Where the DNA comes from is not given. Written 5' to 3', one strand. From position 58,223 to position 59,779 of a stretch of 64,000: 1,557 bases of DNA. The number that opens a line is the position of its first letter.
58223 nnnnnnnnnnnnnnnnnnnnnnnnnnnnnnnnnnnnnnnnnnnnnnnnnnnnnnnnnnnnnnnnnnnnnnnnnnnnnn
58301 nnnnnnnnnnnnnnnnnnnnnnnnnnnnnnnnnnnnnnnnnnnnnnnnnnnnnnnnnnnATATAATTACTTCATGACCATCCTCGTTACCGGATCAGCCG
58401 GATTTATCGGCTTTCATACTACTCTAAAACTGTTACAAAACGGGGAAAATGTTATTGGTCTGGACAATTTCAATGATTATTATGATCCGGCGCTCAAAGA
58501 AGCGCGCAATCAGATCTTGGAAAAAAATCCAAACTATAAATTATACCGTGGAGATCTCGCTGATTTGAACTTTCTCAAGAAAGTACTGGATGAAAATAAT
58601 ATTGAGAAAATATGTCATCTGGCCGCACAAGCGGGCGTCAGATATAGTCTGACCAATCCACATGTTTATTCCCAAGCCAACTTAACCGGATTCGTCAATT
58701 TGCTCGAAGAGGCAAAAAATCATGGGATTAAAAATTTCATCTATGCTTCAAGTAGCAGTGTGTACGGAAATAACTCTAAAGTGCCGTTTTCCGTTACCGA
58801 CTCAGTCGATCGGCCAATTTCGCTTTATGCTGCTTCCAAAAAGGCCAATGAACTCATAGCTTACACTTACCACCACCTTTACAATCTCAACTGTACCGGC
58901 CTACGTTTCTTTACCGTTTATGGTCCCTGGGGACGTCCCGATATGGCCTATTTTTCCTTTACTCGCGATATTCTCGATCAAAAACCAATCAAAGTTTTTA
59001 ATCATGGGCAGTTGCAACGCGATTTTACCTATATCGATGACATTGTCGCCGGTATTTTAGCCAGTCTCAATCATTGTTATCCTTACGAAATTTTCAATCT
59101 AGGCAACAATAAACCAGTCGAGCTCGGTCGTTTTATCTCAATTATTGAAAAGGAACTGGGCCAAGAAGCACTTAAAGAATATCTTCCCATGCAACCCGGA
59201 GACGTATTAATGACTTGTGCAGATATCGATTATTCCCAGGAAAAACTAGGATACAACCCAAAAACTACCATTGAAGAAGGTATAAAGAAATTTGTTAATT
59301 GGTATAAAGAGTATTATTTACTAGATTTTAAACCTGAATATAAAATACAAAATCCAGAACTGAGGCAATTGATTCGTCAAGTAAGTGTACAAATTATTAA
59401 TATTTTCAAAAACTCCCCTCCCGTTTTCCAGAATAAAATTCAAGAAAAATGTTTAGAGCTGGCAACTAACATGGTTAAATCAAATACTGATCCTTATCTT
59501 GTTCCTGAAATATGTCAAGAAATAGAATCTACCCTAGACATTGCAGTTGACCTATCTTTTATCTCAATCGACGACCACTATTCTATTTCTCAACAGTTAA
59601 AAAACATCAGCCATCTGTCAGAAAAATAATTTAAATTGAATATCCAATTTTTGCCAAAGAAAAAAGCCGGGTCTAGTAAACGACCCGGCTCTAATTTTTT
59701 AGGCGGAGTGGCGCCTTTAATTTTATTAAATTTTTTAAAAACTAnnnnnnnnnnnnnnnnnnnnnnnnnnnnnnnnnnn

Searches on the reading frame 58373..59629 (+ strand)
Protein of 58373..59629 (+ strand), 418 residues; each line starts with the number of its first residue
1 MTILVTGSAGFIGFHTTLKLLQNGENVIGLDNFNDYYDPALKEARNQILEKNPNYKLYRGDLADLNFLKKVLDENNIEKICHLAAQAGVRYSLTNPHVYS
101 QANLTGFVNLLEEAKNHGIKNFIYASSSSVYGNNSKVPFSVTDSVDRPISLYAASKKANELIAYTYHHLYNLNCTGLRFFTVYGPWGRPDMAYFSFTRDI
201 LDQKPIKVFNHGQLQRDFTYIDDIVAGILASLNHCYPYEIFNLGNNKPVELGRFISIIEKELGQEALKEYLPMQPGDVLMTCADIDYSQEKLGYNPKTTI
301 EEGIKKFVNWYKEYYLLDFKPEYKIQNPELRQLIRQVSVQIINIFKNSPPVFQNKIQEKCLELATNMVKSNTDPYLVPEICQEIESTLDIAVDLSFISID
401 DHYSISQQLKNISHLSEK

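Call 12: search_protein_families(library=pfam, proteins=[window:58373-59629:+], max_evalue=0.01)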
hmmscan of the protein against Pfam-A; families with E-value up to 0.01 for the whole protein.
window:58373-59629:+ (418 aa): 10 families
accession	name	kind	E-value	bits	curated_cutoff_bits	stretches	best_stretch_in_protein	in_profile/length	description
PF01370.27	Epimerase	-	8.7e-55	186.2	20.9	1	3-244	1-240/240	NAD dependent epimerase/dehydratase family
PF16363.11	GDP_Man_Dehyd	-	1.5e-53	182.8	27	1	4-306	1-331/332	GDP-mannose 4,6 dehydratase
PF01073.25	3Beta_HSD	-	7.8e-17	61.6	22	1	4-265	1-271/280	3-beta hydroxysteroid dehydrogenase/isomerase family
PF04321.23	RmlD_sub_bind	-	5.1e-13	49.2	27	1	1-247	1-216/287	RmlD substrate binding domain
PF02719.21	Polysacc_synt_2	-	3.7e-12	46.5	20.2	1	3-253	1-238/293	Polysaccharide biosynthesis protein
PF07993.18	NAD_binding_4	-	3.8e-05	23.4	20.1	1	5-167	1-192/258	Male sterility protein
PF00106.31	adh_short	-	0.00013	21.9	26.6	1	2-114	2-119/195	short chain dehydrogenase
PF08659.16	KR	-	0.00017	22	22.6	1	2-142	2-152/180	KR domain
PF13460.12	NAD_binding_10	-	0.00019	21.8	27.2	1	43-162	29-131/184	NAD(P)H-binding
PF05368.20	NmrA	-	0.0018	18.4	27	1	2-127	4-107/298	NmrA-like family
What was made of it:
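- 58373..59629 (+): UDP-glucuronate 4-epimerase-like SDR with a roughly 100-aa C-terminal extension. It is convergent with pA and is the conserved genomic partner of the family. Pfam Epimerase 8.7e-55 (call 12).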

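Call 29: search_protein_families(library=ncbifam, proteins=[window:58373-59629:+], max_evalue=0.001)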
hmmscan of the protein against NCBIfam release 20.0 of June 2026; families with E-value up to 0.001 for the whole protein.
window:58373-59629:+ (418 aa): 29 families (the best 25 are shown)
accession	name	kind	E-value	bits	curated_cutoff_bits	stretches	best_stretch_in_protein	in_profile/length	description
TIGR01179.1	galE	equivalog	3.6e-47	160.8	262.3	2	3-184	2-178/332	UDP-glucose 4-epimerase GalE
TIGR01181.1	dTDP_gluc_dehyt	equivalog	1.2e-45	156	365.1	1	3-313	2-313/321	dTDP-glucose 4,6-dehydratase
NF011728.1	PRK15181.1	equivalog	2.4e-40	138.6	760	1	3-313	18-339/348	Vi polysaccharide biosynthesis UDP-N-acetylglucosaminuronic acid C-4 epimerase TviC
TIGR02197.1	heptose_epim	equivalog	3.4e-39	134.9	274.6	1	3-313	1-315/316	ADP-glyceromanno-heptose 6-epimerase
TIGR04180.1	EDH_00030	hypoth_equivalog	6e-36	124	475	1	3-265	1-259/297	NAD-dependent 4,6-dehydratase LegB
NF007956.0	PRK10675.1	subfamily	1.7e-30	106.3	394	1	1-185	1-183/338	UDP-glucose 4-epimerase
TIGR02622.1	CDP_4_6_dhtase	equivalog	2.6e-24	86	278.45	1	2-170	6-172/352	CDP-glucose 4,6-dehydratase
NF007490.0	PRK10084.1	subfamily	1.1e-22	80.6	649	1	1-312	1-335/361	dTDP-glucose 4,6-dehydratase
NF007582.0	PRK10217.1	equivalog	1.7e-19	70.2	698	1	2-312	3-332/355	dTDP-glucose 4,6-dehydratase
NF043036.1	ErythonDh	equivalog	2.8e-17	62.9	325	1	1-201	1-198/321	D-erythronate dehydrogenase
NF042422.1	oxyalk_red_OleD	equivalog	3.9e-15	56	580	1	1-237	1-220/329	2-alkyl-3-oxoalkanoate reductase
TIGR01472.1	gmd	equivalog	4.6e-15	55.7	415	1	4-177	4-181/342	GDP-mannose 4,6-dehydratase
NF008872.0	PRK11908.1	equivalog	1.2e-14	54.1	294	1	2-313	3-337/349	bifunctional UDP-4-keto-pentose/UDP-xylose synthase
TIGR03466.1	HpnA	hypoth_equivalog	4.9e-14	52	367.65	1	1-161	1-150/327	hopanoid-associated sugar epimerase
NF042423.1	oxyalk_red_Shew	equivalog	1.3e-13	50.8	580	1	3-232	11-222/331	2-alkyl-3-oxoalkanoate reductase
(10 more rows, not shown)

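Call 33: search_solved_structures(query=window:58373-59629:+, max_evalue=1e-20)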
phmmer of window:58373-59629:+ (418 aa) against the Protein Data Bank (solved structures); distinct sequences matched with E-value up to 1e-20: 62 (the best 60 are shown).
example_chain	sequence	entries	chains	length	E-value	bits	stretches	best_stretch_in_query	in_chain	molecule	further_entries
5u4q_A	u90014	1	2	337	1.7e-110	373.2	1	1-316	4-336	dTDP-glucose 4,6-dehydratase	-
6zl6_A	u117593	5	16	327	4.6e-52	180.7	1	1-318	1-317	Epimerase domain-containing protein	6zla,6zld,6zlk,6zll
6zlj_A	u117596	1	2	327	1.6e-51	178.9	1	1-318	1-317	Epimerase domain-containing protein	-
4zrm_A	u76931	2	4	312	4.4e-45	157.7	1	1-313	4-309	UDP-glucose 4-epimerase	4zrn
3ruc_A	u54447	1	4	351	1.2e-41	146.4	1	2-314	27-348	WbgU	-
3ru7_A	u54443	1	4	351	1.5e-41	146.1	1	2-314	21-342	WbgU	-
3ru9_A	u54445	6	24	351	1.7e-41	145.9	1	2-314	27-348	WbgU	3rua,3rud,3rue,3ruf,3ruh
3lu1_A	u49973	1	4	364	1.9e-41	145.8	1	2-314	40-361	WbgU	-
7ys8_A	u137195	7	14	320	2.2e-41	145.5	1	2-313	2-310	UDP-glucose 4-epimerase | UDP-glucose 4-epimerase along with EC 5.1.3.2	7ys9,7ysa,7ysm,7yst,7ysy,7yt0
6kv9_A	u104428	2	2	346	1.9e-40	142.5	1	3-312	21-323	MoeE5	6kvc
1sb8_A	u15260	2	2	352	1.5e-39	139.5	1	4-312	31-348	wbpP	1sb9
10ke_A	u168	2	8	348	5.3e-39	137.7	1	4-314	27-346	Capsular polysaccharide biosynthesis protein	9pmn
6pmh_A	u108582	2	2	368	5.6e-35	124.4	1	3-317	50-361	UDP-glucose 4-epimerase related protein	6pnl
6dnt_A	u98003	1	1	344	1.9e-34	122.7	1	3-311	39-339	NAD-dependent epimerase/dehydratase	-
2hun_A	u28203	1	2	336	6.7e-33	117.6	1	1-313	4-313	336aa long hypothetical dTDP-glucose 4,6-dehydratase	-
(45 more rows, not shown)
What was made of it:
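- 58373..59629 (+): Best solved relatives are 5u4q (1.7e-110) and the 6zl6/6zld group (4.6e-52) (call 33).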
